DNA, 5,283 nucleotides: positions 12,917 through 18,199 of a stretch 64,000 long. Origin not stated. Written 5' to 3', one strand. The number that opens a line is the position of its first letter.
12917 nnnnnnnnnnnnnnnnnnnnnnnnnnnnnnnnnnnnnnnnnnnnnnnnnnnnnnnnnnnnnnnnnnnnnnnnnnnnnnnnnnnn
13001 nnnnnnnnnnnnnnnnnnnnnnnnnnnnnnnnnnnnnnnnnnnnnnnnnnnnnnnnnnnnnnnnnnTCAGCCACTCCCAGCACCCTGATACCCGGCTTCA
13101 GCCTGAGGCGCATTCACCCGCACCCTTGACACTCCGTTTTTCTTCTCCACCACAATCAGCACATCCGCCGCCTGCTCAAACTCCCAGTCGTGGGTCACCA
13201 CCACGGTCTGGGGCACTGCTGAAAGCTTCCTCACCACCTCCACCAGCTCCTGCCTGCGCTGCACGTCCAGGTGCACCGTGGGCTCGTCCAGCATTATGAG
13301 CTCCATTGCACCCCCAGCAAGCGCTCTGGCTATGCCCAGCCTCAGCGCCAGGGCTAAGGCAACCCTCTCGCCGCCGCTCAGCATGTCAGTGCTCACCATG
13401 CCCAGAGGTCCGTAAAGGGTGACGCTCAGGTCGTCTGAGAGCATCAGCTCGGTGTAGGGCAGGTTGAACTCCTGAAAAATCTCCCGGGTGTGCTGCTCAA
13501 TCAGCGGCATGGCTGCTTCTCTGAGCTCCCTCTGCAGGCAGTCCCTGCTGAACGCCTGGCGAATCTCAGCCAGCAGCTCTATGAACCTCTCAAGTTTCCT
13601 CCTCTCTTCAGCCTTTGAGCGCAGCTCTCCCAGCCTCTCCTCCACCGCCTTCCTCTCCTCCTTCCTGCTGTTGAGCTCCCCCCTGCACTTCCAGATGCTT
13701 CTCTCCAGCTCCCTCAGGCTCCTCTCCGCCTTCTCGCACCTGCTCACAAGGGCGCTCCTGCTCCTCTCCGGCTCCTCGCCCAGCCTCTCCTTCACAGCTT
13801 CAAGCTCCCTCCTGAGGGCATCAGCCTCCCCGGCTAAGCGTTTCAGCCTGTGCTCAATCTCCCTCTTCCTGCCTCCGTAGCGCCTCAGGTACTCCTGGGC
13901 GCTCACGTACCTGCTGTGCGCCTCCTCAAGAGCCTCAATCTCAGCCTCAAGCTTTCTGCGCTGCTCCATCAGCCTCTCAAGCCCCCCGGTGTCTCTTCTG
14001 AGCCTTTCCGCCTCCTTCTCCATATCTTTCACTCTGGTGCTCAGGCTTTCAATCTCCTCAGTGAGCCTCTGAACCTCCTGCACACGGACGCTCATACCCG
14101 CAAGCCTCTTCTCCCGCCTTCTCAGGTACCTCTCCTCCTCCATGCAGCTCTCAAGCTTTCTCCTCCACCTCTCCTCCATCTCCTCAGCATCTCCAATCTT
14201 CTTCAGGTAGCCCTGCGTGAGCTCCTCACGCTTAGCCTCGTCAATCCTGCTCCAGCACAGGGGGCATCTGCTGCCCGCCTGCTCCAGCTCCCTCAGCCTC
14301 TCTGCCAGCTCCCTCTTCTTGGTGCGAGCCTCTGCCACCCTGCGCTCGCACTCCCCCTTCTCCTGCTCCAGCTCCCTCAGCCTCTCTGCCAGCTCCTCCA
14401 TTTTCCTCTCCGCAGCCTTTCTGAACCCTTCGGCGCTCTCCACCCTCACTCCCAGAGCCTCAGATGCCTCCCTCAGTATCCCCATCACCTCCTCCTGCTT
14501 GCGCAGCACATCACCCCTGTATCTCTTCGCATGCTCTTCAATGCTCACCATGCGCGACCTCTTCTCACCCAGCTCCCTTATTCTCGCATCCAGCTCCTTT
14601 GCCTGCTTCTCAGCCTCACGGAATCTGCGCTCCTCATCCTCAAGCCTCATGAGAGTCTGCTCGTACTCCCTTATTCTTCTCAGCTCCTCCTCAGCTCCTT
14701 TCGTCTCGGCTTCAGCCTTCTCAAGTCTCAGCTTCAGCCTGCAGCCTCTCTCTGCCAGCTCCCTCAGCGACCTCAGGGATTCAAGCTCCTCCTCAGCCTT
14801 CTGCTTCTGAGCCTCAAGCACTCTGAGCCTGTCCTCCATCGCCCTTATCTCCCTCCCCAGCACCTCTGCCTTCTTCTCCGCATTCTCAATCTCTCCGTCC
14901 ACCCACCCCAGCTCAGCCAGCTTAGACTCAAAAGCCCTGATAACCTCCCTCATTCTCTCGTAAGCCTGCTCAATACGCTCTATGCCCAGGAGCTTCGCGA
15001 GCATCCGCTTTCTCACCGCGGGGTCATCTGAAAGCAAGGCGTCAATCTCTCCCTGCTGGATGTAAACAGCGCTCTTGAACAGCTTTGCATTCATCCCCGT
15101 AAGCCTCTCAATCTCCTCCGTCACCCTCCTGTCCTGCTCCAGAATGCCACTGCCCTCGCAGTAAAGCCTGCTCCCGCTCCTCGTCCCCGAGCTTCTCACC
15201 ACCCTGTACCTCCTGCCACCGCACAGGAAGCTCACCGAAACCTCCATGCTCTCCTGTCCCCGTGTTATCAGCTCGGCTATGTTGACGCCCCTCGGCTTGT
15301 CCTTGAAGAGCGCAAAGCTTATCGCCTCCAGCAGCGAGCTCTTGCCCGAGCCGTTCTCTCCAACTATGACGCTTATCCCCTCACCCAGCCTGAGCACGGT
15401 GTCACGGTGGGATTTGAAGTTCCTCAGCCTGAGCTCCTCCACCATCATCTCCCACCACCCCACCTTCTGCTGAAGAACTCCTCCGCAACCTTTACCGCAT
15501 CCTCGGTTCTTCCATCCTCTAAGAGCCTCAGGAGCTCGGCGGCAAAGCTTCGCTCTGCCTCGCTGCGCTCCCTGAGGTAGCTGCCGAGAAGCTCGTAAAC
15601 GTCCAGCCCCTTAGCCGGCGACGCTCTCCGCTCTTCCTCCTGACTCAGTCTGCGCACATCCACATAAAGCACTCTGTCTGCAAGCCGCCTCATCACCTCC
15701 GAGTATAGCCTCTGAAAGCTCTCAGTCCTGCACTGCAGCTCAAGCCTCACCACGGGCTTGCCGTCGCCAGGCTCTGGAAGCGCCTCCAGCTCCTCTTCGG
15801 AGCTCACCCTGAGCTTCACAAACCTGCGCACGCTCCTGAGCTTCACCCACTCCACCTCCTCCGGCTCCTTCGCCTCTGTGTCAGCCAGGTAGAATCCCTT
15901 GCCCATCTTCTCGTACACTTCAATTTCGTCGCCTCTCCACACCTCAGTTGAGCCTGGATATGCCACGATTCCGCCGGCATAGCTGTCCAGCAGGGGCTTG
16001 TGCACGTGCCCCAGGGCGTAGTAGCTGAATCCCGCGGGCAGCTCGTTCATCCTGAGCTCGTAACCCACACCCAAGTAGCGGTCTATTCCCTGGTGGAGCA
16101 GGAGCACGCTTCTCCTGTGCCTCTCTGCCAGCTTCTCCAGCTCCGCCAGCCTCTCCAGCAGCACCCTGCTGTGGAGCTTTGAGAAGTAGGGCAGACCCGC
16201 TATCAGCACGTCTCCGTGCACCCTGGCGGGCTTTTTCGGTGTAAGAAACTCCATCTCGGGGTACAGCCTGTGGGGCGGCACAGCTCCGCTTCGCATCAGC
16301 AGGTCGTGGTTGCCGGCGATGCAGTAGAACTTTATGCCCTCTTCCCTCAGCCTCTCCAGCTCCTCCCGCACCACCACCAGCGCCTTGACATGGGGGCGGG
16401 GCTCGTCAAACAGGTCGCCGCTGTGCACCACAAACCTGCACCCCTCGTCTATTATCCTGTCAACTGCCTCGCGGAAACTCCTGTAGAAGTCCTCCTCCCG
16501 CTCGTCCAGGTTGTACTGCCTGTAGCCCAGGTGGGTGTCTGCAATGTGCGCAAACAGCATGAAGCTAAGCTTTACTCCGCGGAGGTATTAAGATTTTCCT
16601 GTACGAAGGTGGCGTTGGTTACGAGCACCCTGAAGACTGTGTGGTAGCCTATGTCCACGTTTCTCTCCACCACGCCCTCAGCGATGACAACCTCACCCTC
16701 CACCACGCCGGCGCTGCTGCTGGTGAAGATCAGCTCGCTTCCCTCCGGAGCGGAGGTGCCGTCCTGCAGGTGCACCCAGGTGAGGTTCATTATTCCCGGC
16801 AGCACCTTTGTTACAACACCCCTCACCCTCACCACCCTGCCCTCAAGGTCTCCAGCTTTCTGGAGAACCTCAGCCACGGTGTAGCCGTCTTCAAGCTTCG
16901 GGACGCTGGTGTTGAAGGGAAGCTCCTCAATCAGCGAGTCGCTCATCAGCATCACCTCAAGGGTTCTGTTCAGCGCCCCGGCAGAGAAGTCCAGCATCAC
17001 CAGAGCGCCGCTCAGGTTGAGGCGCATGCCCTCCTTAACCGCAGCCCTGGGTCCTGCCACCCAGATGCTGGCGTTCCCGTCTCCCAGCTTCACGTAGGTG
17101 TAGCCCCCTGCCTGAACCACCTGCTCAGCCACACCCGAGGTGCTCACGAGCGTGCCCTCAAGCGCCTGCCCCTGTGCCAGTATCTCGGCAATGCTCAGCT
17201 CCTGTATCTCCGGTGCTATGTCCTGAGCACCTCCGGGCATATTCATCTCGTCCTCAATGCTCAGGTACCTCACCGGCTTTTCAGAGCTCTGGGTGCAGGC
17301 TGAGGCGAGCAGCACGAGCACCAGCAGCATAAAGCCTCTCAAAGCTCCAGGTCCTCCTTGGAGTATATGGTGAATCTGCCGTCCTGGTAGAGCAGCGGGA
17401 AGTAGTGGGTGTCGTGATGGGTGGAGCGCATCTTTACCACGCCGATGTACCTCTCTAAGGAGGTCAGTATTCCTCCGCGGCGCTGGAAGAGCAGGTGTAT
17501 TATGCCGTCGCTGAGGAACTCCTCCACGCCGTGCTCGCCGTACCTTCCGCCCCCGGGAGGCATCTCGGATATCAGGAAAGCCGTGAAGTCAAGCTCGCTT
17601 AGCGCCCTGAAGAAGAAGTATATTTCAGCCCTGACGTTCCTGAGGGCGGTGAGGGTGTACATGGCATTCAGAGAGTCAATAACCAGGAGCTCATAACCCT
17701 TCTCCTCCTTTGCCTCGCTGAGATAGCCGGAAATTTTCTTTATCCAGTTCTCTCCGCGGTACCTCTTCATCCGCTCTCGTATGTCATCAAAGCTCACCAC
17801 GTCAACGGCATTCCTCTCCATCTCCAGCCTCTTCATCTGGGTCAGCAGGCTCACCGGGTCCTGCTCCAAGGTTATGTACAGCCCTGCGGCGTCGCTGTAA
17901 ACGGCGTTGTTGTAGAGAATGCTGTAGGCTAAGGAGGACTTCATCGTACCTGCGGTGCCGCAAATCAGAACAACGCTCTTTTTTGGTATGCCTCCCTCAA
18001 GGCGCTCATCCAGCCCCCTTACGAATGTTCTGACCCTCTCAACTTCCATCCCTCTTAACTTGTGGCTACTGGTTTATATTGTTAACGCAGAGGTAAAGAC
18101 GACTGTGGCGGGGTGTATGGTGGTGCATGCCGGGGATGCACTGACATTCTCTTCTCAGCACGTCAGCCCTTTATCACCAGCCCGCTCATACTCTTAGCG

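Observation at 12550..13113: DUF99/UPF0215 nuclease-like gene translationally coupled to rad50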

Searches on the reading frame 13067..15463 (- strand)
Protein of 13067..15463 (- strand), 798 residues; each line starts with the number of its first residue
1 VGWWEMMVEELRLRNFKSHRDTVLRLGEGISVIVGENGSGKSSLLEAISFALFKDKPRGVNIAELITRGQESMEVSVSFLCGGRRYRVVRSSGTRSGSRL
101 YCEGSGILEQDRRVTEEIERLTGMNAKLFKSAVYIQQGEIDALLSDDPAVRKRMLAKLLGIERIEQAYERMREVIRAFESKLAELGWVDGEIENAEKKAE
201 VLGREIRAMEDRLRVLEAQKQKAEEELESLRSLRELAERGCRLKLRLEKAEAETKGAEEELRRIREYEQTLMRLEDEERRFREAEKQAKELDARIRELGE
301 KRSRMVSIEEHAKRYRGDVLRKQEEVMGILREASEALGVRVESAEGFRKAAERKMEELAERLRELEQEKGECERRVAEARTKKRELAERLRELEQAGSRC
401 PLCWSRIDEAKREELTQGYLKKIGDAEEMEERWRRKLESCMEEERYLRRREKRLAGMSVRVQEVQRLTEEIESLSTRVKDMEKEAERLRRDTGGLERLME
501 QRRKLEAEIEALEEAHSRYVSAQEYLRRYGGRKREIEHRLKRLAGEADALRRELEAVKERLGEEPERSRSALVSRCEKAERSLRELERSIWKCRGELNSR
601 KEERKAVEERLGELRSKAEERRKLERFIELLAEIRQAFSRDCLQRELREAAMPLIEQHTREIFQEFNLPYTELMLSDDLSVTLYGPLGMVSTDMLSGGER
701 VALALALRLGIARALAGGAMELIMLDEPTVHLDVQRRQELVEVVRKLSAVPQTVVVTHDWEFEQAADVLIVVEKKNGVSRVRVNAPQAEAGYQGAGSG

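Call 3: search_protein_families(library=pfam, proteins=[window:13067-15463:-], max_evalue=0.01)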
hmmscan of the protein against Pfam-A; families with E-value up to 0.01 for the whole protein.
window:13067-15463:- (798 aa): 10 families
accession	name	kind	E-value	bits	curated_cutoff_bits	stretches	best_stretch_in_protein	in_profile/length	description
PF02463.25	SMC_N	-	5.5e-26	91.8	40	1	7-779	1-219/220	RecF/RecN/SMC N terminal domain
PF13175.12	AAA_15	-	5.1e-14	53.1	32.1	1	6-51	1-46/374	AAA ATPase domain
PF13476.12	AAA_23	-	1.5e-13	52.3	27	1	10-261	1-193/201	AAA domain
PF13304.12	AAA_21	-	3.4e-13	50.8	27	2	30-52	1-23/304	AAA domain, putative AbiEii toxin, Type IV TA system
PF00005.33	ABC_tran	-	1.6e-06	29.2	25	1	30-49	13-32/137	ABC transporter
PF13555.12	AAA_29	-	5.8e-06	26.4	27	1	10-58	3-52/61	P-loop containing region of AAA domain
PF04423.19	Rad50_zn_hook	-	7.4e-05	22.9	24.3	1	380-423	2-45/52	Rad50 zinc hook motif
PF13514.12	AAA_27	-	7.7e-05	22.8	22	1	6-53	1-51/206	AAA domain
PF13558.12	SbcC_Walker_B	-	8.9e-05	23.1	27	1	692-745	30-89/90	SbcC/RAD50-like, Walker B motif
PF24627.1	PUMA_CC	-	0.0032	17.9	30.1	1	166-221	22-74/74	PUMA coiled-coil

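Call 4: search_protein_families(library=ncbifam, proteins=[window:13067-15463:-], max_evalue=0.01)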
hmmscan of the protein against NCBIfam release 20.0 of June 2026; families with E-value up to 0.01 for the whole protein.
window:13067-15463:- (798 aa): 144 families (the best 25 are shown)
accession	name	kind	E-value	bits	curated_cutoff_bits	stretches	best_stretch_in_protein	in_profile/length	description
NF003034.1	PRK03918.1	equivalog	8.9e-92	308.5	700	3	6-317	1-321/878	DNA double-strand break repair ATPase Rad50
NF041034.1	Rad50_Sulf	equivalog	1.3e-91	307.8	1000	3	572-784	647-869/872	DNA double-strand break repair ATPase Rad50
NF002244.0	PRK01156.1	equivalog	5.7e-90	302.6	847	3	6-277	1-288/895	DNA double-strand break repair ATPase Rad50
NF002572.0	PRK02224.1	equivalog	2.1e-58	198.4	1087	2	6-171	1-171/888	DNA double-strand break repair ATPase Rad50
NF041035.1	Rad50_Halo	equivalog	1.5e-55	189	1000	3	6-172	1-172/883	DNA double-strand break repair ATPase Rad50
TIGR00618.1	sbcc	subfamily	4.3e-32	111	478.5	2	7-387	2-407/1043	exonuclease subunit SbcC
NF045487.1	ASRP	equivalog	1.1e-31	110.2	300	2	22-489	8-473/593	archaea-specific SMC-related protein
NF053563.1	Rkd4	equivalog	5.2e-28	97.6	860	1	7-742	2-746/747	arcadin-4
TIGR02169.1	SMC_prok_A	equivalog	2.5e-22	78.5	729.4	1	8-525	2-509/1165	chromosome segregation protein SMC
TIGR02168.1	SMC_prok_B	equivalog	2.9e-20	71.7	567.35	4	9-52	3-47/1181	chromosome segregation protein SMC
TIGR00611.2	recf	equivalog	8e-18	64.7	172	2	9-268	2-247/339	DNA replication/repair protein RecF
NF010068.0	PRK13548.1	equivalog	1.5e-13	50.5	261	1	693-774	136-218/261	heme ABC transporter ATP-binding protein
NF045780.1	TrlF_fam_ATP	equivalog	4.1e-13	49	350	1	20-394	301-657/944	TrlF family AAA-like ATPase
TIGR02857.1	CydD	equivalog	1e-12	47.8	435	1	692-771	456-528/529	thiol reductant ABC exporter subunit CydD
TIGR04520.1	ECF_ATPase_1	equivalog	2.8e-12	46.6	315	1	692-776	134-213/269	energy-coupling factor transporter ATPase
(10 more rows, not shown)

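Call 25: find_homologous_proteins(query=window:13067-15448:-, max_evalue=1e-20)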
Query window:13067-15448:- (793 aa): 196 proteins with E <= 1e-20 among 8000 candidates; the best 120 are listed.
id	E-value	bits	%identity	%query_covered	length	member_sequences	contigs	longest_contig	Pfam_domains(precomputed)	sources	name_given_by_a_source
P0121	0.0e+0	1622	100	100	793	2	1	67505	PF00005.34,PF13175.13,PF13476.13,PF13555.13,PF02463.26,PF13304.13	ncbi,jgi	-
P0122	1.5e-259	881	60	100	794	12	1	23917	PF10046.15,PF00005.34,PF13175.13,PF13476.13,PF13558.13,PF13555.13,PF02463.26,PF13166.13,PF13304.13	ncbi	-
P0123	4.7e-146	506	43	98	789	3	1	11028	PF00005.34,PF13175.13,PF13476.13,PF13558.13,PF13555.13,PF02463.26,PF13166.13,PF04423.20,PF13304.13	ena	-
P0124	9.1e-143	495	41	98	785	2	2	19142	PF00005.34,PF13175.13,PF13476.13,PF13558.13,PF02463.26,PF13166.13,PF04423.20,PF13304.13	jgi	jgi:exonuclease SbcC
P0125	5.6e-142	493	42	98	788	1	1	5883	PF00005.34,PF13175.13,PF13476.13,PF13558.13,PF13555.13,PF02463.26,PF13166.13,PF04423.20,PF13304.13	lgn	-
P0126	8.3e-141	489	41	98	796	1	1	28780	PF00005.34,PF13175.13,PF13476.13,PF13558.13,PF13555.13,PF02463.26,PF13166.13,PF04423.20,PF13304.13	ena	-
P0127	2.2e-130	454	40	95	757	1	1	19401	PF00005.34,PF13175.13,PF13476.13,PF13558.13,PF13555.13,PF07889.18,PF02463.26,PF04423.20,PF13304.13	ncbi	ncbi:AAA family ATPase, partial [Candidatus Pyrohabitans sp.]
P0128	9.8e-129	449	36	98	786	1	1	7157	PF00005.34,PF13175.13,PF13476.13,PF13558.13,PF02463.26,PF04423.20,PF13304.13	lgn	-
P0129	5.3e-104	367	34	41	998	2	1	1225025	PF13851.12,PF13514.13,PF13175.13,PF13476.13,PF13558.13,PF13555.13,PF02463.26,PF13166.13,PF04423.20,PF13304.13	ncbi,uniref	ncbi:AAA family ATPase [Methanotorris formicicus]|uniref:AAA family ATPase n=1 Tax=Methanotorris for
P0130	8.0e-97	343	27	98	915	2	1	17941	PF13514.13,PF13175.13,PF13476.13,PF13558.13,PF13555.13,PF02463.26,PF04423.20,PF13304.13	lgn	-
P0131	9.2e-97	343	27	98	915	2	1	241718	PF13514.13,PF13476.13,PF13558.13,PF02463.26,PF04423.20,PF13304.13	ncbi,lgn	-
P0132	2.8e-96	342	29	49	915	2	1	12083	PF13514.13,PF13175.13,PF13476.13,PF13558.13,PF13555.13,PF02463.26,PF13304.13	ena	-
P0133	1.1e-94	336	28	98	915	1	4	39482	PF13514.13,PF13175.13,PF13476.13,PF13558.13,PF13555.13,PF02463.26,PF13304.13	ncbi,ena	-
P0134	2.5e-94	335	29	98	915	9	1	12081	PF13514.13,PF13476.13,PF13555.13,PF02463.26,PF04423.20,PF13304.13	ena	-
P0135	3.8e-94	335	28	98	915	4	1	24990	PF13514.13,PF13175.13,PF13476.13,PF13555.13,PF02463.26,PF04423.20,PF13304.13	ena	-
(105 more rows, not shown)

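Call 26: find_encoding_contigs(protein=P0126, flank=5000, max_places=1)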
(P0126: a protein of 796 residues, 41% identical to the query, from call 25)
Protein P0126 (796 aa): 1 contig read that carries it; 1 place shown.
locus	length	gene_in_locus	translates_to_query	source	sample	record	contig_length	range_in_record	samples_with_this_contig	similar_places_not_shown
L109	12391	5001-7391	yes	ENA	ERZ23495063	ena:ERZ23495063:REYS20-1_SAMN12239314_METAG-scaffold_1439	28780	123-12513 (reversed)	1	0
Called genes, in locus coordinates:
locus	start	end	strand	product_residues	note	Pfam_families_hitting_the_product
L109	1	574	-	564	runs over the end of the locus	PF12679:ABC2_membrane_2, PF12698:ABC2_membrane_3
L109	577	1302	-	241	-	PF00005:ABC_tran, PF13304:AAA_21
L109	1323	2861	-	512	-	PF04675:DNA_ligase_A_N, PF01068:DNA_ligase_A_M, PF09414:RNA_ligase (weak), PF04679:DNA_ligase_A_C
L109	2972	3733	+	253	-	-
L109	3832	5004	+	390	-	PF00149:Metallophos, PF12850:Metallophos_2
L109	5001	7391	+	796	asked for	PF02463:SMC_N, PF13175:AAA_15, PF13304:AAA_21 (weak), PF13476:AAA_23, PF13555:AAA_29, PF04423:Rad50_zn_hook, PF13304:AAA_21 (weak), PF13558:SbcC_Walker_B (weak), +2 more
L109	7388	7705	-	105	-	-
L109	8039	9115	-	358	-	PF08735:DUF1786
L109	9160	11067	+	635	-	PF13620:CarboxypepD_reg, PF24025:Ig_DR_A0283-like (faint), PF13715:CarbopepD_reg_2 (faint), PF13620:CarboxypepD_reg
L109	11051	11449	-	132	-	-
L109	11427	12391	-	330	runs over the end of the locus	PF01909:NTP_transf_2 (weak), PF18765:Polbeta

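Call 27: find_encoding_contigs(protein=P0127, flank=5000, max_places=1)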
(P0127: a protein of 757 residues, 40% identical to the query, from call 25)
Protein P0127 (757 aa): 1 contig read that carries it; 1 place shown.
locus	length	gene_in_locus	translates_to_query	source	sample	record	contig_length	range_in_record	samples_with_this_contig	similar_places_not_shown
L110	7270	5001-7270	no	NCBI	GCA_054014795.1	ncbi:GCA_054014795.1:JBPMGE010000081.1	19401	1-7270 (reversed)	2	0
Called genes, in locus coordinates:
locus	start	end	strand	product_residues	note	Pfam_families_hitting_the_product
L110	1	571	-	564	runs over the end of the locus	PF12679:ABC2_membrane_2, PF12698:ABC2_membrane_3, PF13367:PrsW-protease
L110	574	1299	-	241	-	PF00005:ABC_tran, PF13304:AAA_21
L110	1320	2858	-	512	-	PF04675:DNA_ligase_A_N, PF01068:DNA_ligase_A_M, PF09414:RNA_ligase (weak), PF04679:DNA_ligase_A_C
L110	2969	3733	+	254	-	-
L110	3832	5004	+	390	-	PF00149:Metallophos, PF12850:Metallophos_2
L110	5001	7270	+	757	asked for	PF00005:ABC_tran (faint), PF02463:SMC_N, PF13175:AAA_15, PF13476:AAA_23, PF13555:AAA_29, PF13304:AAA_21 (weak), PF04423:Rad50_zn_hook, PF13558:SbcC_Walker_B (weak), +1 more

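Call 28: find_encoding_contigs(protein=P0124, flank=5000, max_places=1)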
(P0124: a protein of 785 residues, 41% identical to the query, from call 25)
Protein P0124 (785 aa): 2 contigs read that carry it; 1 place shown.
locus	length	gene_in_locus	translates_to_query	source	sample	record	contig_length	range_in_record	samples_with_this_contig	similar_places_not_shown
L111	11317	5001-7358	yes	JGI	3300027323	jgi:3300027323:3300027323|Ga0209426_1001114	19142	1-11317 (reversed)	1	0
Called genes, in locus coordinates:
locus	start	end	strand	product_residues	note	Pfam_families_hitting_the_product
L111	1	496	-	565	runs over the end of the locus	PF12679:ABC2_membrane_2, PF12698:ABC2_membrane_3, PF13367:PrsW-protease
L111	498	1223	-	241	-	PF00005:ABC_tran, PF13304:AAA_21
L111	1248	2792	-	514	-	PF04675:DNA_ligase_A_N, PF01068:DNA_ligase_A_M, PF09414:RNA_ligase (weak), PF04679:DNA_ligase_A_C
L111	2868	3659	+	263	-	-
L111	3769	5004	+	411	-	PF00149:Metallophos, PF12850:Metallophos_2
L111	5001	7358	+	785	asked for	PF00005:ABC_tran (faint), PF02463:SMC_N, PF13166:AAA_13 (faint), PF13175:AAA_15, PF13304:AAA_21 (weak), PF13476:AAA_23, PF04423:Rad50_zn_hook (weak), PF13558:SbcC_Walker_B (weak)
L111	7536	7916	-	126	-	PF00072:Response_reg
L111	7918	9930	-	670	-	PF08448:PAS_4 (weak), PF13426:PAS_9 (weak), PF08447:PAS_3, PF13185:GAF_2, PF01590:GAF, PF13492:GAF_3, PF00512:HisKA, PF02518:HATPase_c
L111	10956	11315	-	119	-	?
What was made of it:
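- On Conserved Mre11-Rad50 accessory gene (as claimed by 'fixed association'): Rad50 relatives at 41-43% identity lack it (calls 26, 28).
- The nearest other rad50 genes end at a convergent gene with no Endo_dU (calls 26, 28).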

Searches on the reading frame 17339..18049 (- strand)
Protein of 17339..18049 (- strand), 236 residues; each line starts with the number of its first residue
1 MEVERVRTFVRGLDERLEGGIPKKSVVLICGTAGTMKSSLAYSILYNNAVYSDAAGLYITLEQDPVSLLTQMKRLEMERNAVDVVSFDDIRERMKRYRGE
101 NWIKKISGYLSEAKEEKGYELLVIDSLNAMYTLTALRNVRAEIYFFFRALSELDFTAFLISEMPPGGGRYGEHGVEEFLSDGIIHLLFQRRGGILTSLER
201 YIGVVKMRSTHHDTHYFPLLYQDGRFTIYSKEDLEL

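Call 48: search_protein_families(library=pfam, proteins=[window:17339-18049:-], max_evalue=0.000001)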
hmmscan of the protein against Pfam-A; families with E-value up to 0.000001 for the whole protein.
window:17339-18049:- (236 aa): 2 families
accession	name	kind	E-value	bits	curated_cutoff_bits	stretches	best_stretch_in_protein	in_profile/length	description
PF06745.19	ATPase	-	1e-42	146.6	26.6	1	6-231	1-229/231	KaiC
PF13481.12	AAA_25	-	2.3e-07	31.1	27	1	13-150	22-173/195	AAA domain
